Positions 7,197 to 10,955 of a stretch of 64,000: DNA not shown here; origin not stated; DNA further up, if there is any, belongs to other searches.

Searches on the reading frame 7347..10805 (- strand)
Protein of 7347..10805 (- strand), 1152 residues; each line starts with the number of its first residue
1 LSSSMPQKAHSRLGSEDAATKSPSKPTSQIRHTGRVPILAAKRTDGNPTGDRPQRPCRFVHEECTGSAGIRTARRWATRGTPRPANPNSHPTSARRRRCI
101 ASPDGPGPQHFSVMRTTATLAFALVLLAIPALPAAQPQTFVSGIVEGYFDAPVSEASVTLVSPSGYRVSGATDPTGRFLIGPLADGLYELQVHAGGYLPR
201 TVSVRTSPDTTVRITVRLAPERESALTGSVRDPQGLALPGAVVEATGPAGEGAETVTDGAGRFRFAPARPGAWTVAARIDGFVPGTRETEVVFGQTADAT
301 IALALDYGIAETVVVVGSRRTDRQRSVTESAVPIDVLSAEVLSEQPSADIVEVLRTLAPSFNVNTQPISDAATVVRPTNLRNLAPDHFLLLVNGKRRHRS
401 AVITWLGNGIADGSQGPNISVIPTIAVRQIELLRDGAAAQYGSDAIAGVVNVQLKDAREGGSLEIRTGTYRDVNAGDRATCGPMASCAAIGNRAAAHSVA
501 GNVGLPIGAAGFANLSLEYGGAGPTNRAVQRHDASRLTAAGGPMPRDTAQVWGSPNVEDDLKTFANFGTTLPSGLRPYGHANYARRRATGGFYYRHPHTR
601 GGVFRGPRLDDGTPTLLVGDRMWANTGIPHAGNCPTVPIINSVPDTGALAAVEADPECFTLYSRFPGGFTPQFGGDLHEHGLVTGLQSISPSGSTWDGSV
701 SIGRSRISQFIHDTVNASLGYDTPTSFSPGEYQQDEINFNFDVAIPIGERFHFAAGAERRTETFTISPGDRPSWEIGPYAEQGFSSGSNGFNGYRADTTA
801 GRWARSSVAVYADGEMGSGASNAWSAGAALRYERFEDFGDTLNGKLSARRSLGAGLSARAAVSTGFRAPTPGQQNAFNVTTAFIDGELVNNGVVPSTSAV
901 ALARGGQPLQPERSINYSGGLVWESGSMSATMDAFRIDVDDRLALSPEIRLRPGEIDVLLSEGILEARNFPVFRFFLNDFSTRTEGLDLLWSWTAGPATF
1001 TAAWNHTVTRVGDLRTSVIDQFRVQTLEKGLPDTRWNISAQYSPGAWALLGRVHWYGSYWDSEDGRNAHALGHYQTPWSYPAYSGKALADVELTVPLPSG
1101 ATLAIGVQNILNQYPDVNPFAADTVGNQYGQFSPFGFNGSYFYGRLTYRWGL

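Call 20: search_protein_families(library=pfam, proteins=[window:7347-10805:-], max_evalue=0.01)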
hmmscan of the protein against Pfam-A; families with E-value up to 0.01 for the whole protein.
window:7347-10805:- (1152 aa): 5 families
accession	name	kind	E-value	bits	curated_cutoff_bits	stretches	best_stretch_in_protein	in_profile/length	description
PF00593.30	TonB_dep_Rec_b-barrel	-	1e-26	95.2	27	1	692-1110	73-436/436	TonB dependent receptor-like, beta-barrel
PF13620.12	CarboxypepD_reg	-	1.4e-26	93.1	32.3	2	226-303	2-81/82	Carboxypeptidase regulatory-like domain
PF07715.20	Plug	-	1.7e-14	54.7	23.9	1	328-449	3-107/107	TonB-dependent Receptor Plug Domain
PF13715.12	CarbopepD_reg_2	-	3e-10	40.4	32.2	2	152-221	13-79/88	CarboxypepD_reg-like domain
PF10670.15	DUF4198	-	0.0047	17.5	34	0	235-279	157-207/209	Domain of unknown function (DUF4198)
